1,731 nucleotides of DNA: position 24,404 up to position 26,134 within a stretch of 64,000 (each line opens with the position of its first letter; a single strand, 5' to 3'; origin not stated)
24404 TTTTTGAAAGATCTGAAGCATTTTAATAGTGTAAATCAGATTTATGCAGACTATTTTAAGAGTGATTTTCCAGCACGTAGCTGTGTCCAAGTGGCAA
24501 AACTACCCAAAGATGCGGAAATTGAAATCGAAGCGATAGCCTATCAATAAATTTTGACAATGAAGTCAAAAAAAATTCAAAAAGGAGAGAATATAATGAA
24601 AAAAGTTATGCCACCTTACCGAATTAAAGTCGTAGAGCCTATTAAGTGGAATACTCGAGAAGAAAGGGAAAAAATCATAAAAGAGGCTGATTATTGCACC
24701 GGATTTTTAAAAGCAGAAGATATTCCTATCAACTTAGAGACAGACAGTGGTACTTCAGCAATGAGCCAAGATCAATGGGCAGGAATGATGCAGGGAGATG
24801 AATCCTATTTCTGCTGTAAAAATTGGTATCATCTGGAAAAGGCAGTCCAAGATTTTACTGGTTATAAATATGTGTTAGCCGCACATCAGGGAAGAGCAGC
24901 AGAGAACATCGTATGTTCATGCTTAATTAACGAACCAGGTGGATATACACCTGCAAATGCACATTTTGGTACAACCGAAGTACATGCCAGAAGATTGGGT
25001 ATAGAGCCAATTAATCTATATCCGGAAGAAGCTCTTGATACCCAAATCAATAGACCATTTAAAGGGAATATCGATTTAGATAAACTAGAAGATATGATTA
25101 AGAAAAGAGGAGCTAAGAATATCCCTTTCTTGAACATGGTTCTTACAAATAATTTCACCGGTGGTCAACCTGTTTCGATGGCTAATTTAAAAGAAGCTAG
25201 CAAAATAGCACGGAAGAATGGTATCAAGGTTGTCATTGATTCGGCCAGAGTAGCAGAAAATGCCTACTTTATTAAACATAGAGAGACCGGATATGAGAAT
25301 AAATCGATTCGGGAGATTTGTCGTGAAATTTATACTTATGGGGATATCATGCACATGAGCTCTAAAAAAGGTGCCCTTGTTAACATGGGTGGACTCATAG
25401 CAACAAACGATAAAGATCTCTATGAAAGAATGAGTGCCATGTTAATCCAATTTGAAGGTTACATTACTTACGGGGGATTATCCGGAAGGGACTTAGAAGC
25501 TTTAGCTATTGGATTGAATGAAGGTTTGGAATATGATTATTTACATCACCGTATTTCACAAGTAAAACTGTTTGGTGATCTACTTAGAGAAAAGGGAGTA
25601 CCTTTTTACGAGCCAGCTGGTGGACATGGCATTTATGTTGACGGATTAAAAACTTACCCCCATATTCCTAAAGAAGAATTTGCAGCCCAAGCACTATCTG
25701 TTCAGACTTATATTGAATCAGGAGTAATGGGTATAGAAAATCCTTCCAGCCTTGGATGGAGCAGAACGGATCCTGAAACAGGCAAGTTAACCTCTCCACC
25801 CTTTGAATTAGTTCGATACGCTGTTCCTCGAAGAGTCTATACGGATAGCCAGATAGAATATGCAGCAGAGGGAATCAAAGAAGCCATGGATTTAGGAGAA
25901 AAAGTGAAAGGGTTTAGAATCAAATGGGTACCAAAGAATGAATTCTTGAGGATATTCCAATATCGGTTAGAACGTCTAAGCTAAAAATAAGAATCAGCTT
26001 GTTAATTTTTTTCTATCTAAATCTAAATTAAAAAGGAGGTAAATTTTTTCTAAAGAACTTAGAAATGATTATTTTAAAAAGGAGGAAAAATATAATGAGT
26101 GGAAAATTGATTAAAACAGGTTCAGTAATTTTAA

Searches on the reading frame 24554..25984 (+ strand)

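Call 52: search_protein_families(library=ncbifam, proteins=[window:24554-25984:+], max_evalue=1e-10)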
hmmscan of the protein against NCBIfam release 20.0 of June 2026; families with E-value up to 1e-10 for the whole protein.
window:24554-25984:+ (476 aa): 4 families
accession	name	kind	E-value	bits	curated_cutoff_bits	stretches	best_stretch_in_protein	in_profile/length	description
NF009709.0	PRK13238.1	subfamily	3.1e-171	570.2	285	1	14-475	3-461/463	tryptophanase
NF053783.1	TphnTnaApg1401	equivalog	2.7e-158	527.7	750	1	21-474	8-456/457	tryptophanase TnaA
TIGR02618.1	tyr_phenol_ly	equivalog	2.9e-148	494.5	720.7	1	21-473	3-450/450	tyrosine phenol-lyase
TIGR02617.1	tnaA_trp_ase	equivalog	7.2e-137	457.2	825.8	1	16-473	1-465/467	tryptophanase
